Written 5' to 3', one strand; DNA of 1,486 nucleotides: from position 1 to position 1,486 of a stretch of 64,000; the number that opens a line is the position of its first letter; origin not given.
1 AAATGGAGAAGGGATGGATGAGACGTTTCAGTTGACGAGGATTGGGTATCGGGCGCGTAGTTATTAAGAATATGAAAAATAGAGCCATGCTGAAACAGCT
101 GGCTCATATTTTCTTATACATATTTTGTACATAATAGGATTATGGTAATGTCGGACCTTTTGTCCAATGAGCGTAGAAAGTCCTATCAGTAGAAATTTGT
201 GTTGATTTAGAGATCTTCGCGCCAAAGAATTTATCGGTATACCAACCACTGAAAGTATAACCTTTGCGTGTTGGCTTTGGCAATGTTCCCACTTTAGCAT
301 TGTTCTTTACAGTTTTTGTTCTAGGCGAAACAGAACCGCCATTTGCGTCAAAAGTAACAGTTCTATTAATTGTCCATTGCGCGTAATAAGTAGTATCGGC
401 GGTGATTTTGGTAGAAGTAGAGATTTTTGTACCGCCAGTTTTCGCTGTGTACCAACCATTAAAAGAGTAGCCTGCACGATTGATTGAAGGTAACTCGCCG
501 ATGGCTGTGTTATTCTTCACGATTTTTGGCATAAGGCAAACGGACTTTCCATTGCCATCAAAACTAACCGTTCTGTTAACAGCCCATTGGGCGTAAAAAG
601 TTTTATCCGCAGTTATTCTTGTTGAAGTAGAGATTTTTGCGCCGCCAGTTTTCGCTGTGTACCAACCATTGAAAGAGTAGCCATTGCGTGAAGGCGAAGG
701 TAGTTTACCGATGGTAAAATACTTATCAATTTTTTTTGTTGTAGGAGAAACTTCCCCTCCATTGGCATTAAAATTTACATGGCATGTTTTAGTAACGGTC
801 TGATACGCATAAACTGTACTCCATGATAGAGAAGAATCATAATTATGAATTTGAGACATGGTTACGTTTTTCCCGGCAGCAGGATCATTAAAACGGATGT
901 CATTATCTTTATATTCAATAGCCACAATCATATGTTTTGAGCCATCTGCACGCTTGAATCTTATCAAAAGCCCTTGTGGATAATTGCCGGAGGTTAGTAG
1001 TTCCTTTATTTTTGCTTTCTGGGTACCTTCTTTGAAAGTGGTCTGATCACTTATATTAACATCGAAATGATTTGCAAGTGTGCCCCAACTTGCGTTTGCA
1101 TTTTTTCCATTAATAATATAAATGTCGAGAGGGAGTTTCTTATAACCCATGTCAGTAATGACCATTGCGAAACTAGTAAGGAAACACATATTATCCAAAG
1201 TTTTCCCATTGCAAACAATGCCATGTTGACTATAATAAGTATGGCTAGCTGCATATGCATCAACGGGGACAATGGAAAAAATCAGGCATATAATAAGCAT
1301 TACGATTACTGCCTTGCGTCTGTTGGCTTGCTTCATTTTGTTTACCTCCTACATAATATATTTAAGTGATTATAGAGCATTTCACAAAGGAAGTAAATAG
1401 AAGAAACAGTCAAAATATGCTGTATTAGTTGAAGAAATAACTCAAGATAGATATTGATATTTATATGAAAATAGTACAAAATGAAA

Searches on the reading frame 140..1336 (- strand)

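Call 25: search_protein_families(library=pfam, proteins=[window:140-1336:-], max_evalue=0.001)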
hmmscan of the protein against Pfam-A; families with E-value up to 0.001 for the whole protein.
window:140-1336:- (398 aa): 2 families
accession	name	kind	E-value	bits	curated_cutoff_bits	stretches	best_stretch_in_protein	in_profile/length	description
PF09479.16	Flg_new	-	2.4e-50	168.9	27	3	326-390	2-65/65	Listeria-Bacteroides repeat domain (List_Bact_rpt)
PF18998.6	Flg_new_2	-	0.00015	22.1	23.6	0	285-324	30-72/73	Divergent InlB B-repeat domain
